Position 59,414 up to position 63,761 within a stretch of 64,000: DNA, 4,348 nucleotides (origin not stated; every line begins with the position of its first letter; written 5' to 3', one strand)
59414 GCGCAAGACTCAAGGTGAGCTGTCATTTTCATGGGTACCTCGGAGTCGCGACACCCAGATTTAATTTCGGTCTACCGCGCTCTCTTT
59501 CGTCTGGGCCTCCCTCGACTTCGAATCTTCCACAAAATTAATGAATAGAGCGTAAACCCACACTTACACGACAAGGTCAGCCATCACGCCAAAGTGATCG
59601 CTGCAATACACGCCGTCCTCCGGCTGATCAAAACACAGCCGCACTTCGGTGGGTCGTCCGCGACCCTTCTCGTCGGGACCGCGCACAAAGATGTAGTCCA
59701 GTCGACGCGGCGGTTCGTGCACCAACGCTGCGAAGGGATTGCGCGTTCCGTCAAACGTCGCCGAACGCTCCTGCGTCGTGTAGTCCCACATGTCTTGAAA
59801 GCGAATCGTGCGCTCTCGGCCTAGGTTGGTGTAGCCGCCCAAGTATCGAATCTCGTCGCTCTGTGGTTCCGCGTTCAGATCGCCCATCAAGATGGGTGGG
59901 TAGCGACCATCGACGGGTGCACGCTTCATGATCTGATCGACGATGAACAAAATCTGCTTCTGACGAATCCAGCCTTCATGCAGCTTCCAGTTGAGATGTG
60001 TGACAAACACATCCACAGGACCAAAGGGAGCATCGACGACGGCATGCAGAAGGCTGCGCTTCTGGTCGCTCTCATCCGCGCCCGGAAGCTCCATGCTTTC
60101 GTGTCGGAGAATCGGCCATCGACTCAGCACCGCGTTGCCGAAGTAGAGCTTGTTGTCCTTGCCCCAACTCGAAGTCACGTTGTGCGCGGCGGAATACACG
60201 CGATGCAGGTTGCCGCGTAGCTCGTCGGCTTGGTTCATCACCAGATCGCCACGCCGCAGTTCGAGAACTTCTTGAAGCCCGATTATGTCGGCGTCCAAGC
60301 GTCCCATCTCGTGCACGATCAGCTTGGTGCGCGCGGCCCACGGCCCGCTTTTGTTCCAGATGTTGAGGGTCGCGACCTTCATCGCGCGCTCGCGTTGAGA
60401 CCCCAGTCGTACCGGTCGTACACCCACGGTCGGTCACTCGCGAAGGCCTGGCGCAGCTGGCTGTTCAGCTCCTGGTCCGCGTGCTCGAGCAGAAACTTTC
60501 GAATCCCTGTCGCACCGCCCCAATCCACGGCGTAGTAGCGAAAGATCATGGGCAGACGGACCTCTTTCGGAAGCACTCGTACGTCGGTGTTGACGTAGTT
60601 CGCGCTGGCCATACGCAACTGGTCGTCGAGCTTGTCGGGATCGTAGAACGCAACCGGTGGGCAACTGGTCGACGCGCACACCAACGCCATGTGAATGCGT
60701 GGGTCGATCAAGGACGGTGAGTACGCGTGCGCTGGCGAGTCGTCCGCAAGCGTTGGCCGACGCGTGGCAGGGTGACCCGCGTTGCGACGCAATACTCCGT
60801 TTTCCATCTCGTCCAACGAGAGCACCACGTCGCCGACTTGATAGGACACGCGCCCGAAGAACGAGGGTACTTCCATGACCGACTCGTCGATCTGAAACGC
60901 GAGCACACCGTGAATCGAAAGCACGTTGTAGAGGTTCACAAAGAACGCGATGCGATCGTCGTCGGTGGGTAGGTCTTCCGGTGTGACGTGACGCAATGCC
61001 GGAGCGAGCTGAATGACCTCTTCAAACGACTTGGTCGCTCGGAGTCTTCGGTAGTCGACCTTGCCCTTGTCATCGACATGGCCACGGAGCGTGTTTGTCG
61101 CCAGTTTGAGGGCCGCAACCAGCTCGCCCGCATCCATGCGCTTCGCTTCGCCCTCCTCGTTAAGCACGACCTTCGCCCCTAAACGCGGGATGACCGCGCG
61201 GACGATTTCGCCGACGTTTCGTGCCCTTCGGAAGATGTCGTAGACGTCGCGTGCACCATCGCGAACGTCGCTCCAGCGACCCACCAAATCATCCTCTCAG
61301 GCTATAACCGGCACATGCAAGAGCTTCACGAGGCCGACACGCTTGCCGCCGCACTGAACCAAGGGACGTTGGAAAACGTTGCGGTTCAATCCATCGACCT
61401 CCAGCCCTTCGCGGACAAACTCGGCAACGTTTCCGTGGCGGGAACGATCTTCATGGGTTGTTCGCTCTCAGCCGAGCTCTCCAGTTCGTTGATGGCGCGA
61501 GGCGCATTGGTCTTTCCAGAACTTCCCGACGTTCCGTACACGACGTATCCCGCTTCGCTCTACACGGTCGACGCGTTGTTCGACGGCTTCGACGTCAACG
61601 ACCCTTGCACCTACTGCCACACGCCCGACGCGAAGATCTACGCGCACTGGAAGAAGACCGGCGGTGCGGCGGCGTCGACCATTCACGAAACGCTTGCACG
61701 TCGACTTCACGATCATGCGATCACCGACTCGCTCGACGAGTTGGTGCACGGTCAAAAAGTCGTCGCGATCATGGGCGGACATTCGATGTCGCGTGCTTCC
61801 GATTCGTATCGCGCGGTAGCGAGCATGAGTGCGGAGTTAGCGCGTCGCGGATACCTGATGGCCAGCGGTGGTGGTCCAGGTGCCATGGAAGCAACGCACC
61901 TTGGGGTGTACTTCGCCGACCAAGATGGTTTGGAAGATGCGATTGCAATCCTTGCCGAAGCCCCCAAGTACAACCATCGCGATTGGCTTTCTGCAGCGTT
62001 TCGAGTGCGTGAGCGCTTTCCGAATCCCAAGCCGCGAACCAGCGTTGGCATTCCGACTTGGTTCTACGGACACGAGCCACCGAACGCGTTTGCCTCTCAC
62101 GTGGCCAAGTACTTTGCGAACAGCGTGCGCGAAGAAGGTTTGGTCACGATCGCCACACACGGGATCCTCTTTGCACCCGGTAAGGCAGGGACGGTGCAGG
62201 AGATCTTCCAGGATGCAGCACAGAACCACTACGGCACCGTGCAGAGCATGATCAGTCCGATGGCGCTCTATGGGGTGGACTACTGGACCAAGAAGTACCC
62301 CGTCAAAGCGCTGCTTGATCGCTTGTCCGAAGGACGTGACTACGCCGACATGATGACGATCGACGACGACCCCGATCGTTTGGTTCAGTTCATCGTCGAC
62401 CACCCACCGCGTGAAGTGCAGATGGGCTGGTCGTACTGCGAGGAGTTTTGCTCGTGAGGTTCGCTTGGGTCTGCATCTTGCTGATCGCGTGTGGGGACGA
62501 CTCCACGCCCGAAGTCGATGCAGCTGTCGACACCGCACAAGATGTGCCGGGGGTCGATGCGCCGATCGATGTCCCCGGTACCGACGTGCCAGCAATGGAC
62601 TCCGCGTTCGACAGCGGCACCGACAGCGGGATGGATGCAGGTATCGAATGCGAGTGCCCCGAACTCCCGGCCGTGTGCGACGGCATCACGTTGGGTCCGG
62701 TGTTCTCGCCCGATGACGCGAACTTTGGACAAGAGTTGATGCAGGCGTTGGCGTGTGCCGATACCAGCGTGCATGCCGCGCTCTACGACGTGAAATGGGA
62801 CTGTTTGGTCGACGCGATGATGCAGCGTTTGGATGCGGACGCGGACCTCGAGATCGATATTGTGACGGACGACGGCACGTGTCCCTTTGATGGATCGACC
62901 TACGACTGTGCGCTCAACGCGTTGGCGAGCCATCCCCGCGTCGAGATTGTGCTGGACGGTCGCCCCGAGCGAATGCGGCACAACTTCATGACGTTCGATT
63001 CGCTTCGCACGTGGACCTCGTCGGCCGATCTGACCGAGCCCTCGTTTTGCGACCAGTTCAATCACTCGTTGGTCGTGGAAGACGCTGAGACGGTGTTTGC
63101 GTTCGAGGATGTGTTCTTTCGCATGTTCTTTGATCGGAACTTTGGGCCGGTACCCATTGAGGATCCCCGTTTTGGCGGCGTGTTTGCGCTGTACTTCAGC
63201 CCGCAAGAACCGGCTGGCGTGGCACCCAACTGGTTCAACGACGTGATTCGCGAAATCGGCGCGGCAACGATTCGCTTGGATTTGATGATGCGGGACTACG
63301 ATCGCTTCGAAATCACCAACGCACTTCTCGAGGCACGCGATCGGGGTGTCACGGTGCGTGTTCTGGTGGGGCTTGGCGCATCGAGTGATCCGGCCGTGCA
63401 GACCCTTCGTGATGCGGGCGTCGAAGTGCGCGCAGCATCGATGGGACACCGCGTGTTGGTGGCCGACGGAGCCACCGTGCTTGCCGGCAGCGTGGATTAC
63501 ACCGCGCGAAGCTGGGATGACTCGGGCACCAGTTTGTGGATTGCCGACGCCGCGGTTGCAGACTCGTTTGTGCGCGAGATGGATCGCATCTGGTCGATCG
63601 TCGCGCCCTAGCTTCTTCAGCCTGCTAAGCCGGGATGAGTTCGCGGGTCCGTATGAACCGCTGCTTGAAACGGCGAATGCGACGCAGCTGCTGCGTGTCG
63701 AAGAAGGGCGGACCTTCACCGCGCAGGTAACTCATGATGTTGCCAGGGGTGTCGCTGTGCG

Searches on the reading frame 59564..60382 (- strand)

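Call 118: search_protein_families(library=pfam, max_evalue=0.00001, proteins=[window:59564-60382:-])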
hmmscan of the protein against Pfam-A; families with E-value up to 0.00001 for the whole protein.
window:59564-60382:- (272 aa): 1 family
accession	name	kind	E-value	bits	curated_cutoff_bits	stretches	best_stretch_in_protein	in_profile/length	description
PF03372.29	Exo_endo_phos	-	6.8e-22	78.7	24.5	1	4-263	1-225/225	Endonuclease/Exonuclease/phosphatase family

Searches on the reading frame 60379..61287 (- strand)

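Call 118: search_protein_families(library=pfam, max_evalue=0.00001, proteins=[window:60379-61287:-])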
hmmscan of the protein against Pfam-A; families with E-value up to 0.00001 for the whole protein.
window:60379-61287:- (302 aa): 1 family
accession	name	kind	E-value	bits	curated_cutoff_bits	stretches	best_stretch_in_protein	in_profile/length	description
PF04784.19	DUF547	-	6.5e-31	107.4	27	1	109-232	6-125/125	Protein of unknown function, DUF547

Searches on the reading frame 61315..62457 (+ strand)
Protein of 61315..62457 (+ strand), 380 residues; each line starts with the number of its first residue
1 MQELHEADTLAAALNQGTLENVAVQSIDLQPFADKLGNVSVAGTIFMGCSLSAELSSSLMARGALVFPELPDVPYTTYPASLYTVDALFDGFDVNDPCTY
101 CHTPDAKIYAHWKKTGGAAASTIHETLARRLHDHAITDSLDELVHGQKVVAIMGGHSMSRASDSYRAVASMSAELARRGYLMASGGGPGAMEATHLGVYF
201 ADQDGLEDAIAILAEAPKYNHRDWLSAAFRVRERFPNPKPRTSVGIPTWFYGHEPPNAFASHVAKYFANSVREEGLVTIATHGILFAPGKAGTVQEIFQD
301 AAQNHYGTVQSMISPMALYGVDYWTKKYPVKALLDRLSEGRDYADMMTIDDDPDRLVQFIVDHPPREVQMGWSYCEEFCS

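Call 118: search_protein_families(library=pfam, max_evalue=0.00001, proteins=[window:61315-62457:+])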
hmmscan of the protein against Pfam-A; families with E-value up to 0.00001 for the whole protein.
window:61315-62457:+ (380 aa): 1 family
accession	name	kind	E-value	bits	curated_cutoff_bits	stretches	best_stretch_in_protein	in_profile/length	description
PF18306.6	LDcluster4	-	8.4e-06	25.9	26.3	0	149-199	3-52/151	SLOG cluster4 family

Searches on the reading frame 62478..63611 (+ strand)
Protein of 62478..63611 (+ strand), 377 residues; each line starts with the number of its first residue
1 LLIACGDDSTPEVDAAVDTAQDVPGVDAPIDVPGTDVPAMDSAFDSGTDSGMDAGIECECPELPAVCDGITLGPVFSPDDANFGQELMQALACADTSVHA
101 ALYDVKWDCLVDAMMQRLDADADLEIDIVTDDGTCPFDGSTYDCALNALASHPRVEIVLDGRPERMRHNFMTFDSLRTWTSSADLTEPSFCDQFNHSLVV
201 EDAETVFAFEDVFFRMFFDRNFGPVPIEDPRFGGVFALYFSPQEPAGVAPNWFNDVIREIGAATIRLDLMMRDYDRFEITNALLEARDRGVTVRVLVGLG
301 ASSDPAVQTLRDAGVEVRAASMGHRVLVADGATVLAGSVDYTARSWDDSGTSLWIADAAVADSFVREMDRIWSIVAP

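Call 118: search_protein_families(library=pfam, max_evalue=0.00001, proteins=[window:62478-63611:+])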
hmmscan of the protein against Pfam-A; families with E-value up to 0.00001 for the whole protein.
window:62478-63611:+ (377 aa): 1 family
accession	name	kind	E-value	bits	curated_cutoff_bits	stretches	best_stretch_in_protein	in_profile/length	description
PF13091.12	PLDc_2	-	4.9e-18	65.7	27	1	256-372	1-132/132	PLD-like domain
